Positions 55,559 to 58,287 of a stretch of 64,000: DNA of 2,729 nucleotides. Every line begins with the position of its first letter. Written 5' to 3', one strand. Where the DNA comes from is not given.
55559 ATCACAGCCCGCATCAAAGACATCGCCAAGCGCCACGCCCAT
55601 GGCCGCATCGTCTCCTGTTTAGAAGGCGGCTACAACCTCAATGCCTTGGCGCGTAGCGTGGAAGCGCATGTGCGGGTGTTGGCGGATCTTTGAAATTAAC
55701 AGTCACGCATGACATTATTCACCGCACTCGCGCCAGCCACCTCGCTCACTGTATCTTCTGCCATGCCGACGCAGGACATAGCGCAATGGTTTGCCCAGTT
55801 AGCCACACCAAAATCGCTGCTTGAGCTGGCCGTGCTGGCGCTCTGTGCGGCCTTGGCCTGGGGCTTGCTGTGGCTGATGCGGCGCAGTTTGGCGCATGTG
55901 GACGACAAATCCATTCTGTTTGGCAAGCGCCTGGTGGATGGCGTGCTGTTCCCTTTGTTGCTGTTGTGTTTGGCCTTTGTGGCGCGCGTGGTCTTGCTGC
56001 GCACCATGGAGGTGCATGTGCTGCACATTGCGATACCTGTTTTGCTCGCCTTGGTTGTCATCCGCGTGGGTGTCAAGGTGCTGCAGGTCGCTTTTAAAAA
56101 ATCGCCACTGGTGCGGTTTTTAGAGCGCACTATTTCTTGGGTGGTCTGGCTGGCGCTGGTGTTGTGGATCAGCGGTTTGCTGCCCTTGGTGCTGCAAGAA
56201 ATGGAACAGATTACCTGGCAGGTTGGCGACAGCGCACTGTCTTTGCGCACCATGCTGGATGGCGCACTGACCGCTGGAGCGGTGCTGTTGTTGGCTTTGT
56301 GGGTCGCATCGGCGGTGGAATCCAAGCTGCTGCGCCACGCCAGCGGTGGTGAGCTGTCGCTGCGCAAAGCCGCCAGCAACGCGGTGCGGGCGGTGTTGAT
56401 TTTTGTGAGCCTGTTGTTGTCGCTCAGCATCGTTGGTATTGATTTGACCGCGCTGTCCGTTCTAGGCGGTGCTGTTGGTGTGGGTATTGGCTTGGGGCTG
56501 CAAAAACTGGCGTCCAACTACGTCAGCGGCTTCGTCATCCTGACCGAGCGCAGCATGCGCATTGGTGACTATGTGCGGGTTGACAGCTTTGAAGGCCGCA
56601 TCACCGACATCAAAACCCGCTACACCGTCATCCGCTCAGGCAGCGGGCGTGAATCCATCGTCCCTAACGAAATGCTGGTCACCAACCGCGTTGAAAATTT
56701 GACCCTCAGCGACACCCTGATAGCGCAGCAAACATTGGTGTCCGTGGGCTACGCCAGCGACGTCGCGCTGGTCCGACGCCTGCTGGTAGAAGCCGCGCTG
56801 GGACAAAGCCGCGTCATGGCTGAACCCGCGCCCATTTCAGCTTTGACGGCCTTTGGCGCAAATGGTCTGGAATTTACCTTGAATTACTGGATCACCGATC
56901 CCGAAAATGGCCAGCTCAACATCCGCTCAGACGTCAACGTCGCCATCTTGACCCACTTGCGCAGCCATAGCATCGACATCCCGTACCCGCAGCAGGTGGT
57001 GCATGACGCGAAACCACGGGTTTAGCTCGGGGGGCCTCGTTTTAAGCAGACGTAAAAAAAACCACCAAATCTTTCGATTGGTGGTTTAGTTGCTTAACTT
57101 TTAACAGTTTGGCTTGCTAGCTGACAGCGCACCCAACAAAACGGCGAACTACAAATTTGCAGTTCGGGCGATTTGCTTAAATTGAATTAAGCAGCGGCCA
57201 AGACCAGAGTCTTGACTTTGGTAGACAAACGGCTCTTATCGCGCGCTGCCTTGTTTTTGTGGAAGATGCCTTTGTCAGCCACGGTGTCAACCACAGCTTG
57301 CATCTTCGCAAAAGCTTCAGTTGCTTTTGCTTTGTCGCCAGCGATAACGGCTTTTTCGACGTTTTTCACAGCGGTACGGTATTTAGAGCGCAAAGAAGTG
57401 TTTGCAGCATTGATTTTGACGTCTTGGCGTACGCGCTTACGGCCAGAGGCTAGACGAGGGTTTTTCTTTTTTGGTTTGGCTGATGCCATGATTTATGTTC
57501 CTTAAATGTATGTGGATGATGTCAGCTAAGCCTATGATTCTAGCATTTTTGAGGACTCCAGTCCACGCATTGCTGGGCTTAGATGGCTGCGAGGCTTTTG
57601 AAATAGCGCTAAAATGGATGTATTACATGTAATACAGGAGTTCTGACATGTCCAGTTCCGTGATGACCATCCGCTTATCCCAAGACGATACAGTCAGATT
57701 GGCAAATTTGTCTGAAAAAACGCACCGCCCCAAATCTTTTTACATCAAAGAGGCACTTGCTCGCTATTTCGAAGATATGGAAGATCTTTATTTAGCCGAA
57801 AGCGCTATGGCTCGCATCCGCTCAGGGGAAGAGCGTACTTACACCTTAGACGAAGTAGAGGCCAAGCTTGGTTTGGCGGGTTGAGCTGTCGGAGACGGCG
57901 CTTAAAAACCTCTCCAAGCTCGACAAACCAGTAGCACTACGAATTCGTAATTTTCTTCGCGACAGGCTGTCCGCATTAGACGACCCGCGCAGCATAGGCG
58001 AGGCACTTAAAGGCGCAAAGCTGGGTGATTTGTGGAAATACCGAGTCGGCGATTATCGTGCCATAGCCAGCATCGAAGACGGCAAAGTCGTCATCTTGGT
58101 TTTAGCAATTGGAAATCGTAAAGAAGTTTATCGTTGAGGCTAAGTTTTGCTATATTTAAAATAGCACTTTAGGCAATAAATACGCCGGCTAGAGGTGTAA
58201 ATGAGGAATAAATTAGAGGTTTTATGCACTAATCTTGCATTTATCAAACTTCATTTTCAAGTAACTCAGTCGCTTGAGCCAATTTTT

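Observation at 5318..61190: Dispersed 50-70 bp two-hairpin repeat family, at least 13 copies in 64 kb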

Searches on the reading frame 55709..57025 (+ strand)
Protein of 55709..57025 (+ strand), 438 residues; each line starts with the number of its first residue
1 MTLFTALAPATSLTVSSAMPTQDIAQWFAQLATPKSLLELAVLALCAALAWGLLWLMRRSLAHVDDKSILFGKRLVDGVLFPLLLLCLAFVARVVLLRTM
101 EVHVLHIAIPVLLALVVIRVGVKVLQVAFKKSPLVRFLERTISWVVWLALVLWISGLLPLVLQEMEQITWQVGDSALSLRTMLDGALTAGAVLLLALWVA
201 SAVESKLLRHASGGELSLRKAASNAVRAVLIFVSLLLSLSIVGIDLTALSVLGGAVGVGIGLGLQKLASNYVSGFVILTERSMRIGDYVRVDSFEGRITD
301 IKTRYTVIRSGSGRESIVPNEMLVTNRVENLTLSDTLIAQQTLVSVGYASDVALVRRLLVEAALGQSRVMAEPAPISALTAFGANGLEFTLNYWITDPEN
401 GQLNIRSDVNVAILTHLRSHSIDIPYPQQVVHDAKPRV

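Call 76: search_protein_families(library=pfam, proteins=[window:55709-57025:+], max_evalue=0.01)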
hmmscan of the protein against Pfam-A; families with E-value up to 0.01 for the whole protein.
window:55709-57025:+ (438 aa): 3 families
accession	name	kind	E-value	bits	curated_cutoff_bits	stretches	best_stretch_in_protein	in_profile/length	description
PF00924.24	MS_channel_2nd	-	7.4e-21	74.5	20.2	1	267-332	2-67/68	Mechanosensitive ion channel, beta-domain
PF21082.3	MS_channel_3rd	-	2.5e-12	47.5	21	1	344-424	5-88/88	Mechanosensitive ion channel MscS, C-terminal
PF21088.3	MS_channel_1st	-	3.1e-05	24.3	23.1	1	225-265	2-42/42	Mechanosensitive ion channel, transmembrane helices 2/3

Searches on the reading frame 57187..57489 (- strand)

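Call 76: search_protein_families(library=pfam, proteins=[window:57187-57489:-], max_evalue=0.01)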
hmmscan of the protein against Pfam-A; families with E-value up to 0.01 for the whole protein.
window:57187-57489:- (100 aa): 2 families
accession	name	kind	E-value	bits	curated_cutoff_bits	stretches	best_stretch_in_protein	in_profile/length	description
PF01649.23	Ribosomal_S20p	-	4.2e-25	88.6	29.5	1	14-93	4-83/83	Ribosomal protein S20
PF06086.17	Pox_A30L_A26L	-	0.0066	16.6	23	1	23-96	35-111/220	Orthopoxvirus A26L/A30L protein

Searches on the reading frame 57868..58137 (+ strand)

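Call 76: search_protein_families(library=pfam, proteins=[window:57868-58137:+], max_evalue=0.01)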
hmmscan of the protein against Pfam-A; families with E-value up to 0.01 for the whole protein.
window:57868-58137:+ (89 aa): 1 family
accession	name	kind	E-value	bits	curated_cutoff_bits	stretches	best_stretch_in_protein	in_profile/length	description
PF05016.21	ParE_toxin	-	3.4e-15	56.8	23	1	5-88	1-89/89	ParE toxin of type II toxin-antitoxin system, parDE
